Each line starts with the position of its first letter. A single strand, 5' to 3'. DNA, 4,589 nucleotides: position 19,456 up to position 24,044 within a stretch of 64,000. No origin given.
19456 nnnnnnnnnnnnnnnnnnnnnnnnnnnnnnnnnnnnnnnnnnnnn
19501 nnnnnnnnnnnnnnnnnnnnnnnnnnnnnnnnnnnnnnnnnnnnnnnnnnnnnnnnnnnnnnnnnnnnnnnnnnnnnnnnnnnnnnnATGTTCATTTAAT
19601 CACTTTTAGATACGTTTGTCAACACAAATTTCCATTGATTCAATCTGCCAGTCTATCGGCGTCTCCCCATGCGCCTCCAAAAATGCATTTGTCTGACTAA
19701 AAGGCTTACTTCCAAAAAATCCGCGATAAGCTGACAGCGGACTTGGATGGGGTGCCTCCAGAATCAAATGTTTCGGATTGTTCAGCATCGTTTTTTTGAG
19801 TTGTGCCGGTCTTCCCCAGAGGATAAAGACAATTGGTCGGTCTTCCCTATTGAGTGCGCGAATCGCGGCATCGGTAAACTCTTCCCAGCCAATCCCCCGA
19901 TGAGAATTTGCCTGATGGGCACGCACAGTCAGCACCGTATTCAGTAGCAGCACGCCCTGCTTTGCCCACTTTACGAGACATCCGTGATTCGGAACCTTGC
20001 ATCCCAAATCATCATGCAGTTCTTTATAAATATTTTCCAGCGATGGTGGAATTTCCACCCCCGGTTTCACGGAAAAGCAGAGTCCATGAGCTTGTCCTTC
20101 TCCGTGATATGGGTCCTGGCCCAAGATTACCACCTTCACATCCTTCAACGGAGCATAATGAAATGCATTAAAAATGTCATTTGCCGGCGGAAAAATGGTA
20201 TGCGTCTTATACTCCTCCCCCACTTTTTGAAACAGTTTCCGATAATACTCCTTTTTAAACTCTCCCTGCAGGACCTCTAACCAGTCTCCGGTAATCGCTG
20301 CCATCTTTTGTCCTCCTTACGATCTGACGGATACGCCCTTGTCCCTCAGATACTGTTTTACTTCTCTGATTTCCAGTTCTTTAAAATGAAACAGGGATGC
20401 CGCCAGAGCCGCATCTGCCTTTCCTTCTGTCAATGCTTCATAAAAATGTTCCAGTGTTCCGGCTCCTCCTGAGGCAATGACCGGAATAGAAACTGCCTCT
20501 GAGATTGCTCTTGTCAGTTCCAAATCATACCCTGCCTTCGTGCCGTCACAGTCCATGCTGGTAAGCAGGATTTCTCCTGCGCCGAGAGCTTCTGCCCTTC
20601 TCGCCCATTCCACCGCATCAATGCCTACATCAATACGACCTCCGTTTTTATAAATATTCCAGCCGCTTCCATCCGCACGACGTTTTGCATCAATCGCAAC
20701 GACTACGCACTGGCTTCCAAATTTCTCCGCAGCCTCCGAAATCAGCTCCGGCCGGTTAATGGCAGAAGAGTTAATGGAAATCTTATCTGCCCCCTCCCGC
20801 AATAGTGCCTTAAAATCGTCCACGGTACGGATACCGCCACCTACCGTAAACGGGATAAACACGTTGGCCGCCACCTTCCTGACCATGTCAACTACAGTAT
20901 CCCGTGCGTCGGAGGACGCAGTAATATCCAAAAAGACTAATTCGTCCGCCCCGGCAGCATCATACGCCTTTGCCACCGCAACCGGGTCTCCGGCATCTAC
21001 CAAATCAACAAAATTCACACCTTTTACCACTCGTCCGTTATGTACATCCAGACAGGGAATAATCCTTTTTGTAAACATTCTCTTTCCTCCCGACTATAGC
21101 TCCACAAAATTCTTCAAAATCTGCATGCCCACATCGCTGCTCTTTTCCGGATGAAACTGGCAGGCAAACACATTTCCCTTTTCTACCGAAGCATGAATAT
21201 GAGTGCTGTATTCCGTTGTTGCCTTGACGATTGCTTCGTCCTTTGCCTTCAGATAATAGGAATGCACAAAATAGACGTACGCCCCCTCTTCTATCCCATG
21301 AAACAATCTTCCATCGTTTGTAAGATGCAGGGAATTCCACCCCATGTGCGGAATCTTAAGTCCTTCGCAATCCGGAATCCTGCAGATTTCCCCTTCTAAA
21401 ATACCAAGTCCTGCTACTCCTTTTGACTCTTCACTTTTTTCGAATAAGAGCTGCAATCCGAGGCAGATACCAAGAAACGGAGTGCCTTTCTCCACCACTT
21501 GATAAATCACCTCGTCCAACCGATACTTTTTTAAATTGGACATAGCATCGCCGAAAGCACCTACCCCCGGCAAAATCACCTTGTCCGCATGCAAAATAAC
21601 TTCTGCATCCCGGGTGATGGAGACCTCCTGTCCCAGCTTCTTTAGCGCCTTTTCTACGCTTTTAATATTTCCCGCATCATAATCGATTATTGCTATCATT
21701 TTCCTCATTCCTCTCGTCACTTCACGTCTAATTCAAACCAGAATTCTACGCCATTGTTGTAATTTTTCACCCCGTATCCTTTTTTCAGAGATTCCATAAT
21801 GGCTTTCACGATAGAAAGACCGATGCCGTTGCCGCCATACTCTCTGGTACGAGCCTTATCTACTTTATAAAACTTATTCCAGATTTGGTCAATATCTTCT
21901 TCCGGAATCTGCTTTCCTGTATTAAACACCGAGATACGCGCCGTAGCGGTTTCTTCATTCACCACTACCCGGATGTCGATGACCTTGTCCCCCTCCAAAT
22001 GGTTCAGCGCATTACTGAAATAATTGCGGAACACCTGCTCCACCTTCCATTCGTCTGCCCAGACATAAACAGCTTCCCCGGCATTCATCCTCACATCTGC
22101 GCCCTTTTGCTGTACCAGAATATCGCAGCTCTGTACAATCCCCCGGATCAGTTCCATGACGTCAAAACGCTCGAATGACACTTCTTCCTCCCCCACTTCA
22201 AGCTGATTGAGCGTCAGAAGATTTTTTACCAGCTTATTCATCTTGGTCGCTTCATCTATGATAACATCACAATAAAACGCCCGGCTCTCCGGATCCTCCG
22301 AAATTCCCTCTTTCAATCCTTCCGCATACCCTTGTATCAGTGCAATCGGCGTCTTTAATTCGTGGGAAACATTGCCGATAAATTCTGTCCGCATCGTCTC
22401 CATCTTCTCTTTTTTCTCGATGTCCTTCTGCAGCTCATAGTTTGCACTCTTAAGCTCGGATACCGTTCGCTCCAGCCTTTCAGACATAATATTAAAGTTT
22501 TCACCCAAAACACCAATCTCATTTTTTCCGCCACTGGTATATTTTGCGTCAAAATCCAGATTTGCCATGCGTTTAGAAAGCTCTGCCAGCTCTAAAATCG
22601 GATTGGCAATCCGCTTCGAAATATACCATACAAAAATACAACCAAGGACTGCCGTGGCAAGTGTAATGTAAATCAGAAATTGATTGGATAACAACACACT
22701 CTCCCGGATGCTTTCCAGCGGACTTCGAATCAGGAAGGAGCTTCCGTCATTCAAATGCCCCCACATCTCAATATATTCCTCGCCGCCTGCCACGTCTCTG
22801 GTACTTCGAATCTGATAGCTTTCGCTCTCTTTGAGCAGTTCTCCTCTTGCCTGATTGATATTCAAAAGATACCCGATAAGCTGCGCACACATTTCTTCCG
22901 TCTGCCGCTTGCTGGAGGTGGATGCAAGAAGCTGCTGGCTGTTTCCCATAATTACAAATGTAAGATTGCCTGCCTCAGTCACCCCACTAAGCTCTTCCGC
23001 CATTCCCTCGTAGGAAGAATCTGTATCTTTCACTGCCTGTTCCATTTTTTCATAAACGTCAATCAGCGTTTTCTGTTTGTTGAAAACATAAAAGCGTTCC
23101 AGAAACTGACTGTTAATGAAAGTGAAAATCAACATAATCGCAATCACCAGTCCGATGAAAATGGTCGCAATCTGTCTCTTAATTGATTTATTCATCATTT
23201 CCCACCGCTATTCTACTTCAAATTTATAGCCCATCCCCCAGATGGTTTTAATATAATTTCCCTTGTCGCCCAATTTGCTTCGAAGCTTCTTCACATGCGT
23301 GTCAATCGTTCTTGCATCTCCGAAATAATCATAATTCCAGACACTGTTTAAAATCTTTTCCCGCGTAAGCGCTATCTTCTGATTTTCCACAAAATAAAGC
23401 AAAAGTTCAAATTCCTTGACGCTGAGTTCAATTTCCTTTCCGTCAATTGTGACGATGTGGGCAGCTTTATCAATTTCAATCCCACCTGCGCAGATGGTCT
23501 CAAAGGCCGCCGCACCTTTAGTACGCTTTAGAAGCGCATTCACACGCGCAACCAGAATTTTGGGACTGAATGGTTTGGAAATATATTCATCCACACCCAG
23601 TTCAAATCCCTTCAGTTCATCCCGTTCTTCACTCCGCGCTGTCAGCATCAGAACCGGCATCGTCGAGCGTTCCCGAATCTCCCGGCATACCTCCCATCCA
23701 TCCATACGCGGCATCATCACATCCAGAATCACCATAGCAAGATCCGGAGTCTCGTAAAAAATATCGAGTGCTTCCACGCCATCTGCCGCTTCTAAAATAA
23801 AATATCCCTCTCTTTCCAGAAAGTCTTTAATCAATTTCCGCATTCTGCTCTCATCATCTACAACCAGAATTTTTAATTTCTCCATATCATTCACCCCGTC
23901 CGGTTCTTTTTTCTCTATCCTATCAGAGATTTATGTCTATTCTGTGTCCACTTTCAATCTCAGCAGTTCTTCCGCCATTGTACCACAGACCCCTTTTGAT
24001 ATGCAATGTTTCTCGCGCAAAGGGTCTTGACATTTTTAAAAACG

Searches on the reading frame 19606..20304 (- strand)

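Call 8: search_protein_families(library=pfam, proteins=[window:19606-20304:-], max_evalue=0.01)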
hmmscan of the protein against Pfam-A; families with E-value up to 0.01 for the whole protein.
window:19606-20304:- (232 aa): 1 family
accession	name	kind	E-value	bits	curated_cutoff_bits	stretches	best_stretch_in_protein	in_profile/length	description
PF03167.25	UDG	-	2.7e-18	66.8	24.3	1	50-209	3-140/141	Uracil DNA glycosylase superfamily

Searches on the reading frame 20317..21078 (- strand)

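Call 8: search_protein_families(library=pfam, proteins=[window:20317-21078:-], max_evalue=0.01)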
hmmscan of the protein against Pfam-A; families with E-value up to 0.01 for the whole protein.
window:20317-21078:- (253 aa): 7 families
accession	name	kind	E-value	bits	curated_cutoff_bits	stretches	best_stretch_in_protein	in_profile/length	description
PF00977.27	His_biosynth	-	2.7e-86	289.1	23.6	1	5-235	1-227/228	Histidine biosynthesis protein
PF03060.21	NMO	-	1e-08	35.4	28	1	151-241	141-237/331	Nitronate monooxygenase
PF01207.24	Dus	-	1e-06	28.6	20.4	1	61-118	171-228/311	Dihydrouridine synthase (Dus)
PF02581.23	TMP-TENI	-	1e-05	25.4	27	0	160-216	114-167/180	Thiamine monophosphate synthase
PF04309.18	G3P_antiterm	-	0.0011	18.8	27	0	62-105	127-170/173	Glycerol-3-phosphate responsive antiterminator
PF00478.31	IMPDH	-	0.0034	16.9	25.6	0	36-102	109-172/345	IMP dehydrogenase / GMP reductase domain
PF05690.20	ThiG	-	0.0069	16.2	23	0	33-120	134-220/247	Thiazole biosynthesis protein ThiG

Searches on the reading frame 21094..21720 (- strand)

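Call 8: search_protein_families(library=pfam, proteins=[window:21094-21720:-], max_evalue=0.01)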
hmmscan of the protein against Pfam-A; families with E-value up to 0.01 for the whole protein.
window:21094-21720:- (208 aa): 5 families
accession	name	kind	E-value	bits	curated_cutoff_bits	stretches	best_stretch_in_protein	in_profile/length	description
PF00117.34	GATase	-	1.3e-26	93.9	22.8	1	11-206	2-187/190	Glutamine amidotransferase class-I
PF01174.25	SNO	-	2.4e-09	37.8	27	1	17-207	6-184/188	SNO glutamine amidotransferase family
PF07685.20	GATase_3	-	1.4e-08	35.1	27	1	18-111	15-114/196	CobB/CobQ-like glutamine amidotransferase domain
PF07722.19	Peptidase_C26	-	0.00034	20.9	20.5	1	71-192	97-219/219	Peptidase C26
PF03575.23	Peptidase_S51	-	0.0087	16.2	23.9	0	20-113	50-160/206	Peptidase family S51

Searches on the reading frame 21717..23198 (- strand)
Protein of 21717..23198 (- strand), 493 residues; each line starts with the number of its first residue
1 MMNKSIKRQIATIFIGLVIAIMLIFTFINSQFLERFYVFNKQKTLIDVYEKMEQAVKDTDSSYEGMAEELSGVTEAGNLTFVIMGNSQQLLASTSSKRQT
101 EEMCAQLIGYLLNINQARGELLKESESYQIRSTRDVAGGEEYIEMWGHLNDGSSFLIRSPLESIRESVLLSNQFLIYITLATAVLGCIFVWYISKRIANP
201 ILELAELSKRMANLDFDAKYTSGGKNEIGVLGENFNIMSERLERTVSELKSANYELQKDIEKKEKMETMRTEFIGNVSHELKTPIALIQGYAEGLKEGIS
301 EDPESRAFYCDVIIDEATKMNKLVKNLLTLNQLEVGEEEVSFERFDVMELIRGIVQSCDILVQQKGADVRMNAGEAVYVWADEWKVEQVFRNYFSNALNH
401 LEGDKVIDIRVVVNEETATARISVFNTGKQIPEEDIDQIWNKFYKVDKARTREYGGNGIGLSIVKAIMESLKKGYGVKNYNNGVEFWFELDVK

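Call 8: search_protein_families(library=pfam, proteins=[window:21717-23198:-], max_evalue=0.01)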
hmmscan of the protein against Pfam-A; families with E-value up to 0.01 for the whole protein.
window:21717-23198:- (493 aa): 5 families
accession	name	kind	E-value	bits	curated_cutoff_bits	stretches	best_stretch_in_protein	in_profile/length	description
PF02518.31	HATPase_c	-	3e-17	63.5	26.4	1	382-492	2-109/111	Histidine kinase-, DNA gyrase B-, and HSP90-like ATPase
PF00512.31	HisKA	-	2.3e-16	60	26.9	1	269-334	1-64/66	His Kinase A (phospho-acceptor) domain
PF00672.30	HAMP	-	8e-11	42.5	25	1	193-243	2-52/53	HAMP domain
PF12081.13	GldM_1st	-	0.0042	17.5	25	0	234-303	5-74/194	GldM N-terminal domain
PF14501.12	HATPase_c_5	-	0.0053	17.1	22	0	388-482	8-93/102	GHKL domain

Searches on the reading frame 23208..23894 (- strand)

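Call 8: search_protein_families(library=pfam, proteins=[window:23208-23894:-], max_evalue=0.01)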
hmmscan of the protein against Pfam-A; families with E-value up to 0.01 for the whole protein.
window:23208-23894:- (228 aa): 3 families
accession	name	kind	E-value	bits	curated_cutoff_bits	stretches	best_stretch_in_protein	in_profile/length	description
PF00072.30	Response_reg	-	2.5e-29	102.1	30.2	1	9-118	1-110/111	Response regulator receiver domain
PF00486.34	Trans_reg_C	-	6.9e-27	93.8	26.2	1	152-225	1-77/77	Transcriptional regulatory protein, C terminal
PF03709.21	OKR_DC_1_N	-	0.0077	16.9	29.3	0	18-90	6-75/111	Orn/Lys/Arg decarboxylase, N-terminal domain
